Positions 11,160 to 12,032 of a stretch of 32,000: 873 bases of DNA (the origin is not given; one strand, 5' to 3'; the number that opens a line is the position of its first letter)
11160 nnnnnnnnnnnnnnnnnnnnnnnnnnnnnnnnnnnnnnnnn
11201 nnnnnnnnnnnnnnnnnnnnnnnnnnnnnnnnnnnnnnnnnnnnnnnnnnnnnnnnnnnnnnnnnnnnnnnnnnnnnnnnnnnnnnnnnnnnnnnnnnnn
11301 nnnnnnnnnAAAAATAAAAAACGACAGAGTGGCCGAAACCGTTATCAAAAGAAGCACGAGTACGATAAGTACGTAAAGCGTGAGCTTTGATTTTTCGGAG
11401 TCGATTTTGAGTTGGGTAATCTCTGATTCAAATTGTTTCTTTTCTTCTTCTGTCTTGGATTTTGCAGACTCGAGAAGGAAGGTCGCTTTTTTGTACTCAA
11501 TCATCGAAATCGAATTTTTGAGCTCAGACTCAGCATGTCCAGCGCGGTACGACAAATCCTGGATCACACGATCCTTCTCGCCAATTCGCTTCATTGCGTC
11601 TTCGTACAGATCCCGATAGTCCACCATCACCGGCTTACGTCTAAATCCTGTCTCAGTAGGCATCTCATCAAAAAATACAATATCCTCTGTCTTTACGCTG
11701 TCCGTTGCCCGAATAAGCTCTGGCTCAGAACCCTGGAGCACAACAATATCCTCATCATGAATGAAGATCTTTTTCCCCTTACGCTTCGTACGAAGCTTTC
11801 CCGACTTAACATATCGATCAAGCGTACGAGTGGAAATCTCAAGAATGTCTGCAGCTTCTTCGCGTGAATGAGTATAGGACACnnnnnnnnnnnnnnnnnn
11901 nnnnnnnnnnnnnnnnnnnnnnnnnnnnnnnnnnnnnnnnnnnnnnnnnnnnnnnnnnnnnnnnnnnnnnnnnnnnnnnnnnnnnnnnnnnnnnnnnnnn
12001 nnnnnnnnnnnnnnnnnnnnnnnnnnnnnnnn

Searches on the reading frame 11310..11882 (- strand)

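Call 89: search_protein_families(library=pfam, max_evalue=0.01, proteins=[window:11310-11882:-])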
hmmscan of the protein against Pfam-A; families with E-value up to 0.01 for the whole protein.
seq(191 aa): 4 families
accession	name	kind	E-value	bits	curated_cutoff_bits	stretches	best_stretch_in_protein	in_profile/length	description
PF12728.13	HTH_17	-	9.6e-08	32.6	27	1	8-46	5-43/51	Helix-turn-helix domain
PF00376.29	MerR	-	0.0018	18.5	28.2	1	9-34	4-30/38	MerR family regulatory protein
PF25464.1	DUF7900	-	0.0055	17.7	27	1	96-168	13-83/97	Domain of unknown function (DUF7900)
PF13411.12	MerR_1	-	0.0093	16.5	21.6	0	8-46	4-43/69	MerR HTH family regulatory protein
